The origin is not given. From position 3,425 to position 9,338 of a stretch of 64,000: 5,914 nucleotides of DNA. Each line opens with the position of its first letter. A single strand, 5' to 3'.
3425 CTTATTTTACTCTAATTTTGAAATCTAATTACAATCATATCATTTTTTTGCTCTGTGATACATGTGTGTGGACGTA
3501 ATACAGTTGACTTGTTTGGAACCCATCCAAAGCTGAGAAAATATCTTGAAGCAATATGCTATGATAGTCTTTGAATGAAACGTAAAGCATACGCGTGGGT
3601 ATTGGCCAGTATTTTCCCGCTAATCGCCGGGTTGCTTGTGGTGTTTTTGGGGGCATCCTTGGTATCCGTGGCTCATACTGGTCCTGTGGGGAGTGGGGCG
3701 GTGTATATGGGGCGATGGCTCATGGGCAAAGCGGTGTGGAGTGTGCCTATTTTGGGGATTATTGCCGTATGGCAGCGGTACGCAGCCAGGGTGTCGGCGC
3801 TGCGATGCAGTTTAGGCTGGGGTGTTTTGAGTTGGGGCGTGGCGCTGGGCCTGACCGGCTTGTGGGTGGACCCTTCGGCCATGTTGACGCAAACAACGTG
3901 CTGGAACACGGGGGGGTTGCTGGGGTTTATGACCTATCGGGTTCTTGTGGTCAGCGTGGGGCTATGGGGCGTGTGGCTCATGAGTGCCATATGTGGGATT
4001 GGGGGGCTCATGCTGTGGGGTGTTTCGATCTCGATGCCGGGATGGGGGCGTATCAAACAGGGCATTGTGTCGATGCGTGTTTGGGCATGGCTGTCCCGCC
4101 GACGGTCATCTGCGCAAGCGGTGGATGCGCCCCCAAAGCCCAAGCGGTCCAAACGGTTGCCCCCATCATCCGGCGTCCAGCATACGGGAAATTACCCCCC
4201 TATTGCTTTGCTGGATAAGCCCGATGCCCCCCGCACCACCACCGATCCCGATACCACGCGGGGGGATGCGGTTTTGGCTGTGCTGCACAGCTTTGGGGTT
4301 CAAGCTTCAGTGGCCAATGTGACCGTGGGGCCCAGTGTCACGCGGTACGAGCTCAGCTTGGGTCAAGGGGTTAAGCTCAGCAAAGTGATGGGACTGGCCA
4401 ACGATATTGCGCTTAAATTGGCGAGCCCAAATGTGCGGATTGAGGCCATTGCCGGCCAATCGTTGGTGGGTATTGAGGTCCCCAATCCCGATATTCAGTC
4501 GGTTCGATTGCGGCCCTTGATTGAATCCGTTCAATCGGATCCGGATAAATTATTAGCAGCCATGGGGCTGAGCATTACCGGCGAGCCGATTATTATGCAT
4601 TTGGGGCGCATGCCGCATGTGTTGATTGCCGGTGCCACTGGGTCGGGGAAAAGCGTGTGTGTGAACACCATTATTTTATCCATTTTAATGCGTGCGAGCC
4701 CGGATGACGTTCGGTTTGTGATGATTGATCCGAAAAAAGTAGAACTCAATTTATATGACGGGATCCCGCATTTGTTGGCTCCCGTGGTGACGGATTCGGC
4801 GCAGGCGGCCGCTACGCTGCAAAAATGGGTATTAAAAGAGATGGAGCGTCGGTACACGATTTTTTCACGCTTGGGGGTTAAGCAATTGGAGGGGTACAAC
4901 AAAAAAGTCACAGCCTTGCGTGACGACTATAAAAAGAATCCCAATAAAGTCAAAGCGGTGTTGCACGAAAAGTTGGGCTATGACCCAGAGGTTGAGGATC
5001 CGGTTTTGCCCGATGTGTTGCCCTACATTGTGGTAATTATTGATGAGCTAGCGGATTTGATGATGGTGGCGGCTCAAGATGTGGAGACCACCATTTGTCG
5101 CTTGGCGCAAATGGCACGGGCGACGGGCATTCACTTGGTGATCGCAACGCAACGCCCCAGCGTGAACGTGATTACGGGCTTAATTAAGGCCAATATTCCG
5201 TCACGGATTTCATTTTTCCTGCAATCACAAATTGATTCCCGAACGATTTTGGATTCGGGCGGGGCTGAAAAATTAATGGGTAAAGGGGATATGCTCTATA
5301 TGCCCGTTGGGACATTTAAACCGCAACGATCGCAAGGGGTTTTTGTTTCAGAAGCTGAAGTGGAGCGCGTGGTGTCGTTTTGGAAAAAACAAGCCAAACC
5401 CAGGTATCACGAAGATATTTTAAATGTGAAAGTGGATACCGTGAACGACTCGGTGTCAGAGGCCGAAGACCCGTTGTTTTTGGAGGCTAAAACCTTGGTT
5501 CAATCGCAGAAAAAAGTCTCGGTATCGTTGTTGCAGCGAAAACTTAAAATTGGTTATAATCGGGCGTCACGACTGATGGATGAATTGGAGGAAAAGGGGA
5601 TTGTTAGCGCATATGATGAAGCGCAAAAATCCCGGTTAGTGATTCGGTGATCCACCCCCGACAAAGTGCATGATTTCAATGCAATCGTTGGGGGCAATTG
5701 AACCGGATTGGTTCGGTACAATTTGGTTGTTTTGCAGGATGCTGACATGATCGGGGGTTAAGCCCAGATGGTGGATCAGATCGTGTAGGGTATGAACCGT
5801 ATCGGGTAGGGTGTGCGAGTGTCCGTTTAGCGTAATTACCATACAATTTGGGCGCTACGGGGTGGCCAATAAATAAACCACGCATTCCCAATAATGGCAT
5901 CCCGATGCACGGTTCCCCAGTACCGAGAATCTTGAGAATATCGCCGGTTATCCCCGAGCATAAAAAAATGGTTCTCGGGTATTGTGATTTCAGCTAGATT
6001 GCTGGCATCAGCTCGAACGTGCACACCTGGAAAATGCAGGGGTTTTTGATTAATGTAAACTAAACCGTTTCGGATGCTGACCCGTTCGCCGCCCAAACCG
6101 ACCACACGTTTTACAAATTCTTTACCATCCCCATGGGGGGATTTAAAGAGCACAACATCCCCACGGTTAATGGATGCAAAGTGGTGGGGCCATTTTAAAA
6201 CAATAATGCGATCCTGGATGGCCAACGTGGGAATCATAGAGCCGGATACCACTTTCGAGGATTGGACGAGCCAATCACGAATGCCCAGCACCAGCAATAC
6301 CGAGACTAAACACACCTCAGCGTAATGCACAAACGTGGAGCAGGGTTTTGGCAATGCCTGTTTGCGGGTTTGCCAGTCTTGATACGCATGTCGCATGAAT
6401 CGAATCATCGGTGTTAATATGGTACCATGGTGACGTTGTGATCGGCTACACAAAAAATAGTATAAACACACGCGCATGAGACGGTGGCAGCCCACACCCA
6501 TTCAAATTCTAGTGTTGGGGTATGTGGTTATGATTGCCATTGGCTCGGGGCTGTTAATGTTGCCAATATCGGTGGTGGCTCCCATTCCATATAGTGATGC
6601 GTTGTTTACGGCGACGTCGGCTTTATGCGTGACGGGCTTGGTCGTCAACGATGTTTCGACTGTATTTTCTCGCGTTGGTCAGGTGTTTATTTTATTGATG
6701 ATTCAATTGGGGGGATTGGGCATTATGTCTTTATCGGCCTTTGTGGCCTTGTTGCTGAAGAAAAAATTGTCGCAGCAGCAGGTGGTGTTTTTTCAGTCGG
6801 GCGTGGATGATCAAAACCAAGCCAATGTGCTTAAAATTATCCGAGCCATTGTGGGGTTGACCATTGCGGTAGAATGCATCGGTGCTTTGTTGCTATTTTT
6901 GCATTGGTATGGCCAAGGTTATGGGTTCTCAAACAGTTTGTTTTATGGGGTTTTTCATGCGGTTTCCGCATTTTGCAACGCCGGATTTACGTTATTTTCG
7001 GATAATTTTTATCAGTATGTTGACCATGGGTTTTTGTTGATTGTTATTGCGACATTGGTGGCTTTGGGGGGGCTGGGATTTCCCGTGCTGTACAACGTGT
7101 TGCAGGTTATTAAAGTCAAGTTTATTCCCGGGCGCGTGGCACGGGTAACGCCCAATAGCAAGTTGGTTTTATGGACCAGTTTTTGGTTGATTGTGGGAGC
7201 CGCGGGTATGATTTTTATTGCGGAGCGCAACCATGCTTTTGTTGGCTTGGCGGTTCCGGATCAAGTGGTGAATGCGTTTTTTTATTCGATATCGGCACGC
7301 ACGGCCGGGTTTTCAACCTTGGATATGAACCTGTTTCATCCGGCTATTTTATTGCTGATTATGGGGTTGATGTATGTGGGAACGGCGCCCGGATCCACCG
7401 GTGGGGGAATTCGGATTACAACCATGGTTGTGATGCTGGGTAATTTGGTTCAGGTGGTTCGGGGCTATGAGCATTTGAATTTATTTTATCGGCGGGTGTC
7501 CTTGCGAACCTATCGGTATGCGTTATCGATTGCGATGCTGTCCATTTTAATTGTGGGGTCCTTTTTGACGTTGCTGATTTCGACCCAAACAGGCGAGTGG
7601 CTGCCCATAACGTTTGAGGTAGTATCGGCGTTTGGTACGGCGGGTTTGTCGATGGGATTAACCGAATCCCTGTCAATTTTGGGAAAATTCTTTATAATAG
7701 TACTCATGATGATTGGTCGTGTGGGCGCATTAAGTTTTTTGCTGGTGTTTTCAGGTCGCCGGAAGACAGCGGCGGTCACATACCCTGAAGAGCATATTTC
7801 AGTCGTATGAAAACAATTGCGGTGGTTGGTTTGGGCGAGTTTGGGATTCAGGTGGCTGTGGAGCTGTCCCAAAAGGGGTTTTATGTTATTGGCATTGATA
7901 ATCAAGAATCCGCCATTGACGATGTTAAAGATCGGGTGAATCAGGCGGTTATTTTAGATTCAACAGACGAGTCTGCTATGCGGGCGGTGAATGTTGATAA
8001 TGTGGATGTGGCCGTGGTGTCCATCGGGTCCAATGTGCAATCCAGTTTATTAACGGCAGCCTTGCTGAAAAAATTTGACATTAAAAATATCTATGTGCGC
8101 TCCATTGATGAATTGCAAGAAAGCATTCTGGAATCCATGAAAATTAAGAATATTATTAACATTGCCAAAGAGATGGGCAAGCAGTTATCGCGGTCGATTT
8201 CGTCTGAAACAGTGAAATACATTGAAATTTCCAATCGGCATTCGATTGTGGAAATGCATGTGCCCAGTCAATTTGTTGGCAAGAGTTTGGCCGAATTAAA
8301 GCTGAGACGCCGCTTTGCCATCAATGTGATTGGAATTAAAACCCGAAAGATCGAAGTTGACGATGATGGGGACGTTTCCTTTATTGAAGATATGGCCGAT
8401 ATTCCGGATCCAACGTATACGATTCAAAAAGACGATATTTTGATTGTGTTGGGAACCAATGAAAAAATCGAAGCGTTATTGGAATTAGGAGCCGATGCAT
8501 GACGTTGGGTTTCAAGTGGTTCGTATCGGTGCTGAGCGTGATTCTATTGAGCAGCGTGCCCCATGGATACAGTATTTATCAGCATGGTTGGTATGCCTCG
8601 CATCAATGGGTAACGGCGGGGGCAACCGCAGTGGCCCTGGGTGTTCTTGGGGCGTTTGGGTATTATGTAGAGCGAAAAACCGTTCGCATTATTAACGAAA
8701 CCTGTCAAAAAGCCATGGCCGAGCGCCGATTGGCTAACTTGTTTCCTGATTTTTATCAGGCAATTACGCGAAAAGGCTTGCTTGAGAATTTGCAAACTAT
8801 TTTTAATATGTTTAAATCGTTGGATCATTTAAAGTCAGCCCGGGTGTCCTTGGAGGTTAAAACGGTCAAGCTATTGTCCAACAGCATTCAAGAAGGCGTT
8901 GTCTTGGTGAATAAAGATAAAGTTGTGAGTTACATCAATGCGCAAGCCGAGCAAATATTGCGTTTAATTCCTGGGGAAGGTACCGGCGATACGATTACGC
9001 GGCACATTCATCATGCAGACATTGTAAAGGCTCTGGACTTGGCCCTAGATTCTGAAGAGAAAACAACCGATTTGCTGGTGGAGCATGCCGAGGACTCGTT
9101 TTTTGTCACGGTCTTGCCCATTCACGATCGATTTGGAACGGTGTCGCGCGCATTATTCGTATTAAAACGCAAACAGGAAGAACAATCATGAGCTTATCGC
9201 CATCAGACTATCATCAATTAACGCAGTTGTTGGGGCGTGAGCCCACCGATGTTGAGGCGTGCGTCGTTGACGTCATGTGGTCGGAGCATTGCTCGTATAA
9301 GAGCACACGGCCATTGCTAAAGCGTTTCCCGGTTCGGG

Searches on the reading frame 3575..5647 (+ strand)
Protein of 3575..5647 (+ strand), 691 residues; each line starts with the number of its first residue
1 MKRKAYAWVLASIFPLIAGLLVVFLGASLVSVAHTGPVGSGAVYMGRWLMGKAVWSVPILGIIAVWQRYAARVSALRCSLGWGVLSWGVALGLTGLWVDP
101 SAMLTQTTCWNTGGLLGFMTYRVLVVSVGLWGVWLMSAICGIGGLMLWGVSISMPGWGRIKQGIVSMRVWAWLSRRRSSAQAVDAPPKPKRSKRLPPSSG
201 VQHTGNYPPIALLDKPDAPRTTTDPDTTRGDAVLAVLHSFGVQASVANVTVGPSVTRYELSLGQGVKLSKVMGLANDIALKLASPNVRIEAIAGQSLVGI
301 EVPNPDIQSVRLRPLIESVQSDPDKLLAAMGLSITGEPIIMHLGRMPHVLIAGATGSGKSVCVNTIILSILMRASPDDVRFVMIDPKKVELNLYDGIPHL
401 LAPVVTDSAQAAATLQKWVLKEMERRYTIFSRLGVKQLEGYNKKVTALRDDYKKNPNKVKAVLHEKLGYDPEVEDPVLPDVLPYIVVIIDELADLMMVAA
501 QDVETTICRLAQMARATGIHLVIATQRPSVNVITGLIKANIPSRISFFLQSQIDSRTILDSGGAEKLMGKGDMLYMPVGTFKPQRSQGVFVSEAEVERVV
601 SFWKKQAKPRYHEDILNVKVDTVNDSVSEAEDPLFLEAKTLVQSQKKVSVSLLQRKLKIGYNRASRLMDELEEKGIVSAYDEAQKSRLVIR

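Call 29: search_protein_families(library=pfam, proteins=[window:3575-5647:+], max_evalue=0.001)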
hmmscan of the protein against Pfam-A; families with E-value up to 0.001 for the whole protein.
window:3575-5647:+ (691 aa): 5 families
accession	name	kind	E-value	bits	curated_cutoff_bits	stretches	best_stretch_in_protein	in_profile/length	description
PF01580.24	FtsK_SpoIIIE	-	1.2e-65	221.5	24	1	318-530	10-221/221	FtsK/SpoIIIE family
PF17854.6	FtsK_alpha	-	2.7e-24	85.7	22.9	1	208-304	2-101/101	FtsK alpha domain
PF09397.16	FtsK_gamma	-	1.3e-22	79.7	30.6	1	630-689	2-60/63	Ftsk gamma domain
PF12846.13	AAA_10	-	1.2e-05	25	27.5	1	346-390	21-61/362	AAA-like domain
PF01935.23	DUF87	-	0.00052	20.6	23.2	0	347-386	24-60/220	Helicase HerA, central domain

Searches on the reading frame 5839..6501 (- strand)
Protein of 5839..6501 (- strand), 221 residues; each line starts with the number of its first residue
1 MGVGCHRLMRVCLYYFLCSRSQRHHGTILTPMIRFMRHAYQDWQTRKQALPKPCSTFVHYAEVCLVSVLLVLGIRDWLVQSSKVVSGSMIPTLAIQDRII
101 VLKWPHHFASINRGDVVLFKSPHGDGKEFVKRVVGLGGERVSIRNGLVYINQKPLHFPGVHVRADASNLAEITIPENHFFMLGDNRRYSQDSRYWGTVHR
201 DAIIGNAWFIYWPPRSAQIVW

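Call 29: search_protein_families(library=pfam, proteins=[window:5839-6501:-], max_evalue=0.001)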
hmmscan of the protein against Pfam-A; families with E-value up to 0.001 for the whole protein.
window:5839-6501:- (221 aa): 1 family
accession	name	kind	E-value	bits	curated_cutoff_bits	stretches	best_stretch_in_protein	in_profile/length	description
PF10502.14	Peptidase_S26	-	1.2e-43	149.4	22.9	1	59-212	3-168/168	Signal peptidase, peptidase S26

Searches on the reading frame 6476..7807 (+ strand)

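Call 29: search_protein_families(library=pfam, proteins=[window:6476-7807:+], max_evalue=0.001)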
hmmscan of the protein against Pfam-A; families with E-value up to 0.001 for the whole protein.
window:6476-7807:+ (444 aa): 1 family
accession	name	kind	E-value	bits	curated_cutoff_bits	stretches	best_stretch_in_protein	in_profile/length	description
PF02386.22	TrkH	-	2.3e-56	191.7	27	1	10-426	37-491/502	Cation transport protein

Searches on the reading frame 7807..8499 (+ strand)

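Call 29: search_protein_families(library=pfam, proteins=[window:7807-8499:+], max_evalue=0.001)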
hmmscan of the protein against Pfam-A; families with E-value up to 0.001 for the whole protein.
window:7807-8499:+ (231 aa): 6 families
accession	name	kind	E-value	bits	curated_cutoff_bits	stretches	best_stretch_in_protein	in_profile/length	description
PF02254.24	TrkA_N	-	8.6e-19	68.4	23.8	1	4-118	1-115/116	TrkA-N domain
PF02080.26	TrkA_C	-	2.8e-12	46.8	27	1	148-227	4-69/71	TrkA-C domain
PF03446.21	NAD_binding_2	-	6.6e-06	26.7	21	1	3-96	1-89/161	NAD binding domain of 6-phosphogluconate dehydrogenase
PF03721.20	UDPG_MGDP_dh_N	-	1.6e-05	25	27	1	3-44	2-43/187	UDP-glucose/GDP-mannose dehydrogenase family, NAD binding domain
PF02737.24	3HCDH_N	-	0.00024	21.5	22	0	3-102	1-102/180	3-hydroxyacyl-CoA dehydrogenase, NAD binding domain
PF01210.29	NAD_Gly3P_dh_N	-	0.00044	20.7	23.1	0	4-49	2-48/158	NAD-dependent glycerol-3-phosphate dehydrogenase N-terminus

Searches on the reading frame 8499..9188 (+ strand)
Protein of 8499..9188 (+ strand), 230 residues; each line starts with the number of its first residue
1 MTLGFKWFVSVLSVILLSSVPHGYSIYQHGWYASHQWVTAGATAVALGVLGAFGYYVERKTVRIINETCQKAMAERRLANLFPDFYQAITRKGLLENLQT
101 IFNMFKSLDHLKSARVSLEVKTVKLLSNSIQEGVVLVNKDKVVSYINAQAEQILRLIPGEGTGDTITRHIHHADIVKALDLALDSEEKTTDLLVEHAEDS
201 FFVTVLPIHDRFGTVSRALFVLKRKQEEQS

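Call 29: search_protein_families(library=pfam, proteins=[window:8499-9188:+], max_evalue=0.001)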
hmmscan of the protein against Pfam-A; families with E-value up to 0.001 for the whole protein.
window:8499-9188:+ (230 aa): 2 families
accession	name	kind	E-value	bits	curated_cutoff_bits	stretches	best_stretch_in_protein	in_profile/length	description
PF00989.32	PAS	-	4.4e-05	23.9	22.6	1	127-190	7-73/113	PAS fold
PF08448.16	PAS_4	-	7.5e-05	23.4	23.1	1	128-221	2-101/110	PAS fold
